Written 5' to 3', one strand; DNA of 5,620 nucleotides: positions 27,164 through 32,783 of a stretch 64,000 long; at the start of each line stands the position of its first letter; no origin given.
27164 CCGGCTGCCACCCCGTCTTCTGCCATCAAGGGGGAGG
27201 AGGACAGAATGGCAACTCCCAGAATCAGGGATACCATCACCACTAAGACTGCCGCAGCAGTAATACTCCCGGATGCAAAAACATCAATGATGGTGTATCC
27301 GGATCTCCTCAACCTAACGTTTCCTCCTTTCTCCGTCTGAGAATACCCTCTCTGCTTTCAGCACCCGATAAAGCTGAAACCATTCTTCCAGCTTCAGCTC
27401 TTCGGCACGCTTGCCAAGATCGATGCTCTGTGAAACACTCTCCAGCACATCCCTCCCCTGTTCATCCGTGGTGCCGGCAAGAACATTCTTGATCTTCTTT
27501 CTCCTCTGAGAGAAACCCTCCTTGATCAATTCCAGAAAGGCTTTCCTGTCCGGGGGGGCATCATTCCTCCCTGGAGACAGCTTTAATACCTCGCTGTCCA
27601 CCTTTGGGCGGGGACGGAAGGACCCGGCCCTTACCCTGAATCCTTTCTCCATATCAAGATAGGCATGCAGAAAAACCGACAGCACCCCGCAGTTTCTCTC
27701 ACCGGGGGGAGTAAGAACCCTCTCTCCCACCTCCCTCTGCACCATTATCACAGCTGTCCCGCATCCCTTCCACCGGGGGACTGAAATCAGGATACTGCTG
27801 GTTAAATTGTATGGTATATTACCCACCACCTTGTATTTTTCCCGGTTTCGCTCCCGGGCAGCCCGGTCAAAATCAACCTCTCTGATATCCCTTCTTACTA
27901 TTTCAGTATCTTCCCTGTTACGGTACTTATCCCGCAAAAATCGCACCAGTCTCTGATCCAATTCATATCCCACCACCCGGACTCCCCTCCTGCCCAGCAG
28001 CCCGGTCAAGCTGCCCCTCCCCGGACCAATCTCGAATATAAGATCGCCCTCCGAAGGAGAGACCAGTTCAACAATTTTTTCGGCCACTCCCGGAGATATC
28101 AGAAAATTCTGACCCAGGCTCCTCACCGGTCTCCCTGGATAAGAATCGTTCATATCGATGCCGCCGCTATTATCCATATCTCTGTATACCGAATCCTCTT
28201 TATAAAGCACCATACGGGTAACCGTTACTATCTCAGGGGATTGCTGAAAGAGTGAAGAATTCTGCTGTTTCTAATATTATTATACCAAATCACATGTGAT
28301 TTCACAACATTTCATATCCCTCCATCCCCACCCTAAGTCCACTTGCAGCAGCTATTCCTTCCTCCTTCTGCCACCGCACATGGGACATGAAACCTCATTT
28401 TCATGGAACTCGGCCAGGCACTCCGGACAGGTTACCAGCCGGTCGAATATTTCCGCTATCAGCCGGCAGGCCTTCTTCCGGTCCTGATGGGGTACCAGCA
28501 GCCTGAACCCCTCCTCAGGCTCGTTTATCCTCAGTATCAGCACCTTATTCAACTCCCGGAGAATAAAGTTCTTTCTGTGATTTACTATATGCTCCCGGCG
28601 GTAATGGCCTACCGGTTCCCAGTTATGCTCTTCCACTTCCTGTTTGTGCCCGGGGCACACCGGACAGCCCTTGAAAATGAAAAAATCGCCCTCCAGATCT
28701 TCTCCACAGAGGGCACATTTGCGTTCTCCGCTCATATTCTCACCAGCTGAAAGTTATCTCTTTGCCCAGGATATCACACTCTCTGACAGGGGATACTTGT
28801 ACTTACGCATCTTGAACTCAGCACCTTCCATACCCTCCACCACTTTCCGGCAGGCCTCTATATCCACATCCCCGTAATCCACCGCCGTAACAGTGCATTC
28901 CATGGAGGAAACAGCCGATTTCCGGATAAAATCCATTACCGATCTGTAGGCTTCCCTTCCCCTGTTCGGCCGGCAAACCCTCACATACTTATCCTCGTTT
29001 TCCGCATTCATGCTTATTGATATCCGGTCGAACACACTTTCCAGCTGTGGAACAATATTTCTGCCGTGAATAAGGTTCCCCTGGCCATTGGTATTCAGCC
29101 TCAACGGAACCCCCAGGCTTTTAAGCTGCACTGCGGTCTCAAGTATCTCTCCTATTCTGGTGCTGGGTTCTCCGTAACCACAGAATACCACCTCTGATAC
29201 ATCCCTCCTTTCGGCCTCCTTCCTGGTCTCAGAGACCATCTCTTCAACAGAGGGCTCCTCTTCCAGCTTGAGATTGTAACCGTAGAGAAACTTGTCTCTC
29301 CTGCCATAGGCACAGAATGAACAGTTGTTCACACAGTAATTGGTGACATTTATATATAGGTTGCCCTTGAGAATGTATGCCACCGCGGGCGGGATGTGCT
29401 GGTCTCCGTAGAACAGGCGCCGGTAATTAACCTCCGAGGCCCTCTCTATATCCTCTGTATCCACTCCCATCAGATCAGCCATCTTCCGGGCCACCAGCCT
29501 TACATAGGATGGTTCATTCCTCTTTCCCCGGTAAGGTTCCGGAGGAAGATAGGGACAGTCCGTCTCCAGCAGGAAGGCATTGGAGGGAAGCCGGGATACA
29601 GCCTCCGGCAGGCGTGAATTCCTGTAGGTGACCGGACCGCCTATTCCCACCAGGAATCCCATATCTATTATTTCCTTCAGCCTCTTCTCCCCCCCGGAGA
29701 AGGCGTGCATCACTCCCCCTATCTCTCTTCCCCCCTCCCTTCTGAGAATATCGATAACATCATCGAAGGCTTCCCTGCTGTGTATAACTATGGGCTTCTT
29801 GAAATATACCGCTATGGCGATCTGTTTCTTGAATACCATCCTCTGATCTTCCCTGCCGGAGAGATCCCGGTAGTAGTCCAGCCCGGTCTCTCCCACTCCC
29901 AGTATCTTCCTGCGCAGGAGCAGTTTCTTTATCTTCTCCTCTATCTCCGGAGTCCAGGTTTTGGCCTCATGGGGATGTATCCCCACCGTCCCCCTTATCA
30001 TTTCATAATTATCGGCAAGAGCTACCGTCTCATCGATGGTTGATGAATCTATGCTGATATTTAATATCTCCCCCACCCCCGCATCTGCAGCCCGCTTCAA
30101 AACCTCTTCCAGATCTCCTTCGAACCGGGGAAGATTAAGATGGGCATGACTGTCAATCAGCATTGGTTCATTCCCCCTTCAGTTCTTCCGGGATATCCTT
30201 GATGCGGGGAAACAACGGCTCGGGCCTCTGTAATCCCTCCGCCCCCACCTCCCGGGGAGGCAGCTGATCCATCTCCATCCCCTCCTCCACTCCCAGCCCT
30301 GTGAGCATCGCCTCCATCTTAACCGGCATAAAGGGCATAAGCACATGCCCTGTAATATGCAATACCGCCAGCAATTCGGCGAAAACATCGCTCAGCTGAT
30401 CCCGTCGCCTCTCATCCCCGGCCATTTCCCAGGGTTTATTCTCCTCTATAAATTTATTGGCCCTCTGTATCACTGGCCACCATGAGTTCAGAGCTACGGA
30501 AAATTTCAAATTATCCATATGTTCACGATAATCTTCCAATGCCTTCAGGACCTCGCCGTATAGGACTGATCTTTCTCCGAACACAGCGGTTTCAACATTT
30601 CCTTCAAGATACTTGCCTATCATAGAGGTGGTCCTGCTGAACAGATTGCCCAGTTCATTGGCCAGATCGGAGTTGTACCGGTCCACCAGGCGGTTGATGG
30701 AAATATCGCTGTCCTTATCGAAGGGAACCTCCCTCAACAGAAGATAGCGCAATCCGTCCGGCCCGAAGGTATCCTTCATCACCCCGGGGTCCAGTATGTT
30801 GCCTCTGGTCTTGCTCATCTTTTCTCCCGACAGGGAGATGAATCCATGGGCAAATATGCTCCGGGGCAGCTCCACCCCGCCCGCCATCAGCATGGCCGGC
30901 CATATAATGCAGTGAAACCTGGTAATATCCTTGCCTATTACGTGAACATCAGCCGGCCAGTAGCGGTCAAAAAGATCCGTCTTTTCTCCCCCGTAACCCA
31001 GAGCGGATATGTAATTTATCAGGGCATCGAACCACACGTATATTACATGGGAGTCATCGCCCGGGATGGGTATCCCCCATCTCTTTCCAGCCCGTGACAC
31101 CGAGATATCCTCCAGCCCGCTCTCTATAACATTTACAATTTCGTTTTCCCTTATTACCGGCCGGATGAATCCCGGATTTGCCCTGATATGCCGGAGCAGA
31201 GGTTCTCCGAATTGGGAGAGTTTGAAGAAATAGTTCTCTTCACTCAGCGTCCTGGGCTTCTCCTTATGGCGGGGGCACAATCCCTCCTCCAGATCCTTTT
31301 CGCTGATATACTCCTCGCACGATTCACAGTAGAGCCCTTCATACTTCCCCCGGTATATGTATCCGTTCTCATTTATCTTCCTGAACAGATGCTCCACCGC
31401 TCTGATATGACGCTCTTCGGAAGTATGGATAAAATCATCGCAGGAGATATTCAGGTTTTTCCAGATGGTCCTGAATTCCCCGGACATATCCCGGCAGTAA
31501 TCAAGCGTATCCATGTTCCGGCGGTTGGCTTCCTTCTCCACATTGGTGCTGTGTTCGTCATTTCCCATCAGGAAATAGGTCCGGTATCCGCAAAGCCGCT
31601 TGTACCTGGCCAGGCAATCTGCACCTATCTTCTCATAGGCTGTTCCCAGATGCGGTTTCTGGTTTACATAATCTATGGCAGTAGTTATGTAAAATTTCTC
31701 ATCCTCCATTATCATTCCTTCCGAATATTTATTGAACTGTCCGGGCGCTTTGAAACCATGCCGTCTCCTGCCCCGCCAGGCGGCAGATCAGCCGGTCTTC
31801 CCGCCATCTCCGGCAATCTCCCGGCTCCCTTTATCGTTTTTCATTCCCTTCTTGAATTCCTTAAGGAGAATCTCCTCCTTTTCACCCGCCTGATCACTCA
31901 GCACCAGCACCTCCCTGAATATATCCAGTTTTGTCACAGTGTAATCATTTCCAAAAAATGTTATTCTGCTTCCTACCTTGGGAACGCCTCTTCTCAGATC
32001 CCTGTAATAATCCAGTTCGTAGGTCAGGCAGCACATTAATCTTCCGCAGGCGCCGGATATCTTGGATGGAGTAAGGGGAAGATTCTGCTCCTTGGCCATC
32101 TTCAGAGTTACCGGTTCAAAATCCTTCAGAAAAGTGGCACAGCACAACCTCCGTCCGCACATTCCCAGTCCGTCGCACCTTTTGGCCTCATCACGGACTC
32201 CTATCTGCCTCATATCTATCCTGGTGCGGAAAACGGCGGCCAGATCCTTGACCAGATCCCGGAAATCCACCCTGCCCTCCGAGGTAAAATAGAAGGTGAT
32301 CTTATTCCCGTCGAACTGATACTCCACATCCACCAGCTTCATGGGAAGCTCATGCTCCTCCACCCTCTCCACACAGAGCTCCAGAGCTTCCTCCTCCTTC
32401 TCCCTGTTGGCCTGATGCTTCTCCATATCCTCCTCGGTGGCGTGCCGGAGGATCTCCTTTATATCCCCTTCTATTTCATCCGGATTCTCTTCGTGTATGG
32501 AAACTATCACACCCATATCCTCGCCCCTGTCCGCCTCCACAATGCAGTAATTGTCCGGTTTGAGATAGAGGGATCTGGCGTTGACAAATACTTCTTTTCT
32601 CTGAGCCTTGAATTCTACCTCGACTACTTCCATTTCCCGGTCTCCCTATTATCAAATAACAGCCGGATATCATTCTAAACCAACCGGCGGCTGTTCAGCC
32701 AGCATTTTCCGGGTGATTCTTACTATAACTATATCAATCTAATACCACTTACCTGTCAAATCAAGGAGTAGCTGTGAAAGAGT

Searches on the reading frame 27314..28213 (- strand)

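Call 19: search_protein_families(library=ncbifam, proteins=[window:27314-28213:-], max_evalue=0.00001)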
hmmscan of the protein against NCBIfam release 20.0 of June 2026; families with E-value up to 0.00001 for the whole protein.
window:27314-28213:- (299 aa): 22 families
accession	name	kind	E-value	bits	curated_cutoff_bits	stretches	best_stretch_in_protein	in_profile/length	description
TIGR00755.1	ksgA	equivalog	3.4e-65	219.9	171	1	28-284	2-255/256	16S rRNA (adenine(1518)-N(6)/adenine(1519)-N(6))-dimethyltransferase RsmA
NF000499.2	Erm23S_rRNA_broad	equivalog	1e-46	159.3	212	1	33-284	1-243/244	23S ribosomal RNA methyltransferase Erm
NF000337.1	erm_SHROVE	exception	3.7e-28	98.5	320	1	30-245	3-211/248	ErmE/ErmH/ErmO/ErmR family 23S rRNA (adenine(2058)-N(6))-methyltransferase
NF011486.0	PRK14896.1-1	equivalog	8.7e-27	93.9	450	1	33-283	26-274/284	16S ribosomal RNA methyltransferase A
NF000024.1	ErmS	exception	5.8e-22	78.4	675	1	24-213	54-236/319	23S rRNA (adenine(2058)-N(6))-methyltransferase Erm(S)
NF042988.1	Erm46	exception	1.4e-19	70.4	503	1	32-257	10-224/255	23S rRNA (adenine(2058)-N(6))-methyltransferase Erm(46)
NF012218.0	erm_38_23S_MT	exception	1.7e-19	70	800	1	29-241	7-216/386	23S rRNA (adenine(2058)-N(6))-methyltransferase Erm(38)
NF042938.1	Erm55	exception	3.5e-19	68.9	525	1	32-282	10-251/270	23S rRNA (adenine(2058)-N(6))-methyltransferase Erm(55)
NF012220.1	erm_B_23S_MT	exception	7.3e-19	68.3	525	1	34-221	8-184/245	23S rRNA (adenine(2058)-N(6))-methyltransferase Erm(B)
NF000047.1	ErmV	exception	3.3e-18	66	500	1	26-242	4-215/259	23S rRNA (adenine(2058)-N(6))-methyltransferase Erm(V)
NF045543.1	erm_G_23S_MT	exception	2.2e-17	63.7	515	1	35-212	10-176/244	23S rRNA (adenine(2058)-N(6))-methyltransferase Erm(G)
NF000411.1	Erm45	exception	1.4e-16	61.1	525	1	34-218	8-181/245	23S rRNA (adenine(2058)-N(6))-methyltransferase Erm(45)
NF012219.1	erm_C_23S_MT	exception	5.7e-16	58.8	530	1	34-215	9-179/244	23S rRNA (adenine(2058)-N(6))-methyltransferase Erm(C)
NF000087.1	ErmO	exception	7.5e-15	55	450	1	26-213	4-184/259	23S rRNA (adenine(2058)-N(6))-methyltransferase Erm(O)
NF012223.0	erm_F_23S_MT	exception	3.8e-13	49.4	575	1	29-212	7-182/266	23S rRNA (adenine(2058)-N(6))-methyltransferase Erm(F)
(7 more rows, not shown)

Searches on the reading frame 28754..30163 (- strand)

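Call 19: search_protein_families(library=ncbifam, proteins=[window:28754-30163:-], max_evalue=0.00001)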
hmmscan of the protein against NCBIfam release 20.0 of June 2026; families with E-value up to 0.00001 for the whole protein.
window:28754-30163:- (469 aa): 15 families
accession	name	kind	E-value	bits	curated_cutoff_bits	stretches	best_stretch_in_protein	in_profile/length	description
TIGR00010.1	TIGR00010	subfamily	5e-74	248.9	206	1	2-251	1-251/253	YchF/TatD family DNA exonuclease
TIGR04038.1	tatD_link_rSAM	subfamily_domain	3.1e-61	206.5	129.7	1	261-456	2-192/192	TatD family nuclease-associated radical SAM protein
NF007745.0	PRK10425.1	equivalog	4.7e-48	163.7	395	1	9-252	8-257/260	3'-5' ssDNA/RNA exonuclease TatD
TIGR04100.1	rSAM_pair_X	hypoth_equivalog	6.5e-48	162.9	262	1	261-456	2-197/197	TIGR04100 family radical SAM protein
NF008075.0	PRK10812.1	equivalog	2.2e-47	161.5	438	1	1-254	2-257/265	metal-dependent hydrolase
NF008522.0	PRK11449.1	equivalog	9.8e-42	142.8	481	1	2-240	5-245/259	metal-dependent hydrolase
NF041926.1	QatD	equivalog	3.2e-27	95.2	230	1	4-250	1-239/239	Qat anti-phage system TatD family nuclease QatD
TIGR04317.1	W_rSAM_matur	equivalog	2.2e-10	40.2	380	1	268-401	5-125/349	tungsten cofactor oxidoreductase radical SAM maturase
NF005609.0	PRK07360.1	equivalog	2.8e-07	29.7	426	1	260-336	56-123/374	7,8-didemethyl-8-hydroxy-5-deazariboflavin synthase subunit CofH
TIGR03551.1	F420_cofH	equivalog_domain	4.7e-07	29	374.1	1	260-341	34-106/345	5-amino-6-(D-ribitylamino)uracil--L-tyrosine 4-hydroxyphenyl transferase CofH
TIGR00423.1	TIGR00423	subfamily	2.7e-06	26.9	260.25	1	268-329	6-60/310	CofH family radical SAM protein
TIGR03699.1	menaquin_MqnC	equivalog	3e-06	26.3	428.1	1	259-302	35-76/342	cyclic dehypoxanthinyl futalosine synthase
TIGR03700.1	mena_SCO4494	equivalog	4.5e-06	25.8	434.55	0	268-324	49-98/351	aminofutalosine synthase MqnE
TIGR02668.1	moaA_archaeal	equivalog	7.6e-06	25.1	325.25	0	268-421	11-148/303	GTP 3',8-cyclase MoaA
NF006687.0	PRK09234.1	equivalog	9e-06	24.1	1018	0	228-336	497-593/849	bifunctional FO biosynthesis protein CofGH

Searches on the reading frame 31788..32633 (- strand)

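Call 19: search_protein_families(library=ncbifam, proteins=[window:31788-32633:-], max_evalue=0.00001)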
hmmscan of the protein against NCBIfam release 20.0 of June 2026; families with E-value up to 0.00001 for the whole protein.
window:31788-32633:- (281 aa): 1 family
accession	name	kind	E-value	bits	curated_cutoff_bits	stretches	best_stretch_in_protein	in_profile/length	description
NF041131.1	RicT_YaaT_fam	subfamily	5.2e-87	290.9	70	1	29-239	2-213/213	regulatory iron-sulfur-containing complex subunit RicT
